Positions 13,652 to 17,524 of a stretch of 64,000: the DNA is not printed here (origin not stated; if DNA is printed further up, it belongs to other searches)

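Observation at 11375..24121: A 12.7-kb gene for a 4,248-aa signal-peptide protein with no visible export or anchoring partner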

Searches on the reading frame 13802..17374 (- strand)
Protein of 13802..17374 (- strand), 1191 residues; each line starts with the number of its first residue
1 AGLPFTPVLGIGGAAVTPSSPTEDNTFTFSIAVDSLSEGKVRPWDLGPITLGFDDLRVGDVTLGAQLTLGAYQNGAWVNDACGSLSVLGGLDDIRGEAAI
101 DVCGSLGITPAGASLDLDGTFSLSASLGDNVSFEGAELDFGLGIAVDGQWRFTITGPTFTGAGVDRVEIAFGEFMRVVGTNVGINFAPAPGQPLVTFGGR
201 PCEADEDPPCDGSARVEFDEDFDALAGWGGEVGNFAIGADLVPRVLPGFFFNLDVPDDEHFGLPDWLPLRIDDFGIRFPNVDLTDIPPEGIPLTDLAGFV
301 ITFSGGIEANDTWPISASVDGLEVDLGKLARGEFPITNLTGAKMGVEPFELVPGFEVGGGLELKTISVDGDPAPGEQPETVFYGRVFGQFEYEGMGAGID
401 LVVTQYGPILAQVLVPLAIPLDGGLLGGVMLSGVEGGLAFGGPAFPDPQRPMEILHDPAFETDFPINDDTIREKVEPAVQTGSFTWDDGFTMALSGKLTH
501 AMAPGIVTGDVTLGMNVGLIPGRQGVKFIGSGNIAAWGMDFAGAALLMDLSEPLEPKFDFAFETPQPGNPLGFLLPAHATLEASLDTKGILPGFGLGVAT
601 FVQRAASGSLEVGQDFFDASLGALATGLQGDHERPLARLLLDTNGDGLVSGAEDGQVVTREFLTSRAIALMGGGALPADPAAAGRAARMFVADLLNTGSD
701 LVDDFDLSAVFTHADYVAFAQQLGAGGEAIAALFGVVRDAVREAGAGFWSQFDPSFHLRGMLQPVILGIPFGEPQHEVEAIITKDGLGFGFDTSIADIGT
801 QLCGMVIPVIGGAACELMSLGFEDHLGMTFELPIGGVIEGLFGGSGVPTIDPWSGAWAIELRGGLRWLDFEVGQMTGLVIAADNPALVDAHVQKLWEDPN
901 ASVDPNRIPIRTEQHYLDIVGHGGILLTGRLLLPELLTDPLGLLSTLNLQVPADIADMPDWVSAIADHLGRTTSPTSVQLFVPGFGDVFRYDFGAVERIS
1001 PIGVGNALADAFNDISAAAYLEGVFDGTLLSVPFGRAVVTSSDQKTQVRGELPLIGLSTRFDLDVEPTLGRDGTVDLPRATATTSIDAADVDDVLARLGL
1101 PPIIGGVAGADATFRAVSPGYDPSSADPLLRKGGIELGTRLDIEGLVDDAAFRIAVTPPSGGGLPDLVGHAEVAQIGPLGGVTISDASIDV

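Call 46: search_protein_representatives(alignment_id=A2)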
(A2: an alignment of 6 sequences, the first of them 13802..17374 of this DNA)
Query: 6 sequences, 1172 profile positions. Proteins with E-value up to 0.001 (for the whole library): 352; up to 1e-10: 272; up to 1e-30: 185. The best 150 are listed.
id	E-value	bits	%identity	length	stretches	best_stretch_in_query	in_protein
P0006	0.0e+00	1819.9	-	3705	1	1-1170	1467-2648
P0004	0.0e+00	1795.8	-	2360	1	1-1169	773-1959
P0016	0.0e+00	1108.1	-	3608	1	1-1169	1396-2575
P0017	0.0e+00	1065.8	-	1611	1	5-1140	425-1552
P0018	0.0e+00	1058.8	-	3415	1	1-1166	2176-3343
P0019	6.0e-293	991.5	-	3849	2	2-1169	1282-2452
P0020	1.8e-289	980.0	-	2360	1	183-1166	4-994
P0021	4.0e-281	952.4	-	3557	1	1-1169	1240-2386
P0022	1.7e-275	933.7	-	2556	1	1-986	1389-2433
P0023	2.5e-275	933.2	-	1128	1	4-1102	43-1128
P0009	2.3e-273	926.7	-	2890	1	2-1169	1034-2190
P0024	1.2e-266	904.4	-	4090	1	1-1170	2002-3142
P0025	3.3e-255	866.5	-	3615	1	1-1169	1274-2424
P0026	3.5e-255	866.4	-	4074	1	1-1170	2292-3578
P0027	4.1e-248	843.0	-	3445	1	1-1170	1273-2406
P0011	4.8e-248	842.8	-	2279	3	1-615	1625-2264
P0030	1.2e-232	791.8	-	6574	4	2-1161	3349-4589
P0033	5.4e-218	743.3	-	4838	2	3-1156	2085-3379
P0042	5.7e-188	643.8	-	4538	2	2-1170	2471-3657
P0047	9.1e-180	616.7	-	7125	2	2-633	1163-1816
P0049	5.4e-172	590.9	-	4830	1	3-1170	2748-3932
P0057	1.3e-153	530.0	-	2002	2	419-1170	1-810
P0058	2.3e-152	525.9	-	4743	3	22-1170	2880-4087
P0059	9.8e-152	523.8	-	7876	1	1-1157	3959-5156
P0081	5.8e-119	415.3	-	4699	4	3-1170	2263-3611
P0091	9.7e-112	391.3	-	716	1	624-1170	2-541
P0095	3.0e-106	373.2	-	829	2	699-1170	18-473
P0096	3.2e-106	373.1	-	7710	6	327-618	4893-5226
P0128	4.3e-68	246.8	-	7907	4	2-467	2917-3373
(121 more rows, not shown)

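Call 47: list_cluster_members(proteins=[P0016, P0018, P0024, P0030, P0033, P0047, P0059, P0096, P0128, P0042])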
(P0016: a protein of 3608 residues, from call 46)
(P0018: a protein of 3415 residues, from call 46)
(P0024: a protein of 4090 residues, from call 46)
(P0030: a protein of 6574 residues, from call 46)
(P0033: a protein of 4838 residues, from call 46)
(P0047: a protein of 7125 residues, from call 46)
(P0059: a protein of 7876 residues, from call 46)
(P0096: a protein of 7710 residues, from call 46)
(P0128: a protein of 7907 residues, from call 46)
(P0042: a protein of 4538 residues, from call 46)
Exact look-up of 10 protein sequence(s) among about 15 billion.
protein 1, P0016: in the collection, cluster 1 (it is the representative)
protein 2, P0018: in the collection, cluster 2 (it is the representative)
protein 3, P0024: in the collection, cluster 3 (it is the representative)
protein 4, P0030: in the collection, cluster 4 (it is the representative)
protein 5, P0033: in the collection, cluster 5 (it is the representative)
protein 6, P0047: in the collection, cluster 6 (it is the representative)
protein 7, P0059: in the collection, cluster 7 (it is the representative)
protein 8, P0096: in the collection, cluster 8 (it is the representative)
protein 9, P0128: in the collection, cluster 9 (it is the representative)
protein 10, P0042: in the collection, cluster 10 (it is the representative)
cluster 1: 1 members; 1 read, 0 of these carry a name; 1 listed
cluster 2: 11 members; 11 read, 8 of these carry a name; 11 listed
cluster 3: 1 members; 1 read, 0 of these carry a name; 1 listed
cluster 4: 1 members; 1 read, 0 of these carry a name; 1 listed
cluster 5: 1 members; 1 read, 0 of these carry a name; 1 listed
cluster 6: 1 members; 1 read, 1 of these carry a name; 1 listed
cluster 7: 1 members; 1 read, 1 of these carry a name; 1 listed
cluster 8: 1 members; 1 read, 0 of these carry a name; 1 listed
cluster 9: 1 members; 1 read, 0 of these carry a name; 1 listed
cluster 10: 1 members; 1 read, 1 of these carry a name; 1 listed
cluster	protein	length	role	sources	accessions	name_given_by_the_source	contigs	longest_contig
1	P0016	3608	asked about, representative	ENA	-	-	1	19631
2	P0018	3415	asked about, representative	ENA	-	-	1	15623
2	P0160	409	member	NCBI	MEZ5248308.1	MAG: hypothetical protein R2713_03530 [Ilumatobacteraceae bacterium]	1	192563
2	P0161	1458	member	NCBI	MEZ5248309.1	MAG: hypothetical protein R2713_03535 [Ilumatobacteraceae bacterium]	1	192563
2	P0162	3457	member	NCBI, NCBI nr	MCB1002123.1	MAG: hypothetical protein KDB40_22705, partial [Acidimicrobiales bacterium] | hypothetical protein [Acidimicrobiales bacterium]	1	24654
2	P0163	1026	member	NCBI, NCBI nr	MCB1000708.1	MAG: HYR domain-containing protein, partial [Acidimicrobiales bacterium] | HYR domain-containing protein [Acidimicrobiales bacterium]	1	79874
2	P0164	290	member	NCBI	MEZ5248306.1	MAG: hypothetical protein R2713_03520 [Ilumatobacteraceae bacterium]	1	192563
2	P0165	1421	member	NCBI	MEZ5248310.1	MAG: Calx-beta domain-containing protein [Ilumatobacteraceae bacterium]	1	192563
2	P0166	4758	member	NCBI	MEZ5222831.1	MAG: HYR domain-containing protein [Ilumatobacteraceae bacterium]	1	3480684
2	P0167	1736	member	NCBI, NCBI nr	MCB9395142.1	MAG: hypothetical protein H6514_15910, partial [Acidimicrobiaceae bacterium] | hypothetical protein [Acidimicrobiaceae bacterium]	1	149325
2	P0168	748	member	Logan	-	-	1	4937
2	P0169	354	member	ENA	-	-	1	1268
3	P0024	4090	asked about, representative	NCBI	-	-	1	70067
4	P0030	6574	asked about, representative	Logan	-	-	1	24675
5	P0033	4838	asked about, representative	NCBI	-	-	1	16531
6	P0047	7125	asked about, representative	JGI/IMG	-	hypothetical protein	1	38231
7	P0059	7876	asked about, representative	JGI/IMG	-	hypothetical protein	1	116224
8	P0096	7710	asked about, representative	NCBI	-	-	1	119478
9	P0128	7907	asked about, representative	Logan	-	-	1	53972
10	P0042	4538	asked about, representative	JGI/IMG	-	hypothetical protein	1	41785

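Call 70: search_protein_families(library=pfam, alignment_id=A6, max_evalue=0.001)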
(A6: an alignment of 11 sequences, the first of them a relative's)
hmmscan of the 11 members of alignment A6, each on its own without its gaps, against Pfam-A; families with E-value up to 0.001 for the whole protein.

A. member 1, P0016 (3608 aa): 1 family
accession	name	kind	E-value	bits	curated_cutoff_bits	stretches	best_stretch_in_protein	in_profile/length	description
PF02494.22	HYR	-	7.8e-12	45.8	21.7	1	3350-3430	2-81/81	HYR domain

B. families by the number of members that match (of 11 scanned): 16 families
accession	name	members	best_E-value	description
PF03160.20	Calx-beta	6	1e-25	Calx-beta domain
PF02494.22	HYR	3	7.8e-12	HYR domain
PF13229.12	Beta_helix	3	9.3e-12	Right handed beta helix region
PF00353.25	HemolysinCabind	2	8e-33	RTX calcium-binding nonapeptide repeat (4 copies)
PF17963.7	Big_9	2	6.1e-12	Bacterial Ig domain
PF00404.24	Dockerin_1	2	4e-08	Dockerin type I domain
PF13385.13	Laminin_G_3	1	5.9e-35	Concanavalin A-like lectin/glucanases superfamily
PF19077.6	Big_13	1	3.1e-14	Bacterial Ig-like domain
PF14312.12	FG-GAP_2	1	2.9e-11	FG-GAP repeat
PF04151.21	PPC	1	9e-09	Bacterial pre-peptidase C-terminal domain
PF07705.17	CARDB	1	8.2e-07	CARDB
PF17803.7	Cadherin_4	1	1.6e-06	Bacterial cadherin-like domain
PF05048.19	NosD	1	1.3e-05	Periplasmic copper-binding protein (NosD)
PF01764.32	Lipase_3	1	6.8e-05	Lipase (class 3)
PF02210.31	Laminin_G_2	1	0.00054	Laminin G domain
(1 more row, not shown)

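Call 82: find_related_loci(query=A7, collection=genome_contigs, flank=10000)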
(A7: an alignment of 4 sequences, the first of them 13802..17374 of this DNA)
Query A7 (1191 aa) in genome_contigs; peptide patterns used: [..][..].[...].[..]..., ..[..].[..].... (x = any residue, [..] = any of these).
86 stretches matched a pattern; 8 encode a relative of the query (tblastn E <= 1e-3); 7 distinct loci.
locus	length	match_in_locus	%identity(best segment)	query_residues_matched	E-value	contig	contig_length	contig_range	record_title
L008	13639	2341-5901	76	1-1189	0e+0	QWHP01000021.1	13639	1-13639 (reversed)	MAG: Actinobacteria bacterium ATB1 test_scaffold_2870, whole genome shotgun sequence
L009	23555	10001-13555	77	3-1189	0e+0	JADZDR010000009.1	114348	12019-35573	MAG: Acidimicrobiia bacterium isolate SJ788 c_000000176023, whole genome shotgun sequence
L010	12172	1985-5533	36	3-1189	0e+0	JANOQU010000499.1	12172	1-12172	MAG: Actinomycetes bacterium isolate VAR_4_metabat_259 VAR_4_k141_1005717, whole genome shotgun sequence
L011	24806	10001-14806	35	2-1191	3e-152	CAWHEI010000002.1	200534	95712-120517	MAG: Ilumatobacteraceae bacterium isolate MFD00905.bin.1.257 genome assembly, contig: contig_13308, whole genome shotgun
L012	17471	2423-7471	33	2-1142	5e-149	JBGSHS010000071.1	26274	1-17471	MAG: Pirellulaceae bacterium isolate JTS-AC110 k141_2637315, whole genome shotgun sequence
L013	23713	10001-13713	32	2-1152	3e-85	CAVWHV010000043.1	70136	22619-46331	MAG: uncultured Planctomycetaceae bacterium isolate MFD04716.bin.3.258 genome assembly, contig: contig_44843, whole geno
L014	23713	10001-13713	30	1-1189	9e-108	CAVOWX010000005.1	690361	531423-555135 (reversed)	MAG: uncultured Acidimicrobiaceae bacterium isolate MFD09964.bin.2.209 genome assembly, contig: contig_16294, whole geno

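Call 88: search_protein_families(library=pfam, proteins=[L011:20160-22832:+, L011:17277-18755:+, L011:5168-6091:-, L011:4493-5155:+, L011:18770-19630:+, L010:8940-10715:-], max_evalue=0.01)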
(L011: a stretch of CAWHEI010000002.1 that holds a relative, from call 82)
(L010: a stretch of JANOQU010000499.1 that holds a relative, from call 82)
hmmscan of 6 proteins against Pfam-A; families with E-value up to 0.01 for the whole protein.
L011:20160-22832:+ (890 aa): 1 family
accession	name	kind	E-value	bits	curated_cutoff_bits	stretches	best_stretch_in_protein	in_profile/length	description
PF03176.21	MMPL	-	1.5e-70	238.2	20.5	2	144-442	2-320/333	MMPL family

L011:17277-18755:+ (492 aa): 4 families
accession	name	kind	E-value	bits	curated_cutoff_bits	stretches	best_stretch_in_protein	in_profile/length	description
PF08541.16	ACP_syn_III_C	-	3.3e-18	66.1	26.6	1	401-490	1-89/90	3-Oxoacyl-[acyl-carrier-protein (ACP)] synthase III C terminal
PF08545.16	ACP_syn_III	-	5.4e-15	55.5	24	1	269-348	1-76/80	3-Oxoacyl-[acyl-carrier-protein (ACP)] synthase III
PF00108.29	Thiolase_N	-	2.4e-05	24.3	26.4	1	216-306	24-116/260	Thiolase, N-terminal domain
PF00109.32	ketoacyl-synt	-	2.7e-05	24.3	20.8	0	255-304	154-203/252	Beta-ketoacyl synthase, N-terminal domain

L011:5168-6091:- (307 aa): 6 families
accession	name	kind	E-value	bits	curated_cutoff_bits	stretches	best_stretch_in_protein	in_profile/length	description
PF13560.12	HTH_31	-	1.8e-14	54.2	27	1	43-100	5-63/64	Helix-turn-helix domain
PF01381.28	HTH_3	-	6e-10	39.4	23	1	44-95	1-52/55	Helix-turn-helix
PF17765.7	MLTR_LBD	-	7.5e-07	29.8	26.3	1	136-231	14-102/168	MmyB-like transcription regulator ligand binding domain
PF12844.13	HTH_19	-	1.3e-05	25.5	30.2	1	44-95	4-55/64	Helix-turn-helix domain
PF13443.12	HTH_26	-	0.00075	20.1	22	1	51-96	9-55/63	Cro/C1-type HTH DNA-binding domain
PF13413.12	HTH_25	-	0.00084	19.6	24.6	1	43-76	1-34/62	Helix-turn-helix domain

L011:4493-5155:+ (220 aa): 6 families
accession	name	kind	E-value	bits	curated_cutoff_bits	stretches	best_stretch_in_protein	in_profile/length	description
PF01926.29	MMR_HSR1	-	6.7e-20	71.7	21.9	1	48-170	1-113/113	50S ribosome-binding GTPase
PF02421.24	FeoB_N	-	1.1e-10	41.7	27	1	48-213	2-154/156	Ferrous iron transport protein B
PF03193.22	RsgA_GTPase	-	3.9e-08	33.8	30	1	47-105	107-167/174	RsgA GTPase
PF00350.29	Dynamin_N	-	1.5e-06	28.8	27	1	49-77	1-29/168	Dynamin family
PF00009.33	GTP_EFTU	-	7.2e-05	22.9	26.5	1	133-216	93-183/188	Elongation factor Tu GTP binding domain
PF13555.12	AAA_29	-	0.0023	18.1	27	0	43-67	18-43/61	P-loop containing region of AAA domain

L011:18770-19630:+ (286 aa): 1 family
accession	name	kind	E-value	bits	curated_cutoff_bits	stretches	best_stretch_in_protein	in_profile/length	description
PF00296.26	Bac_luciferase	-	4.3e-31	108.9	27.9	1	36-245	8-226/314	Luciferase-like monooxygenase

L010:8940-10715:- (591 aa): 1 family
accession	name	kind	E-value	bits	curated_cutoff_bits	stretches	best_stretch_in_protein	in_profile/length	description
PF00128.31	Alpha-amylase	-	5.2e-106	356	22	1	72-512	2-442/446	Alpha amylase, catalytic domain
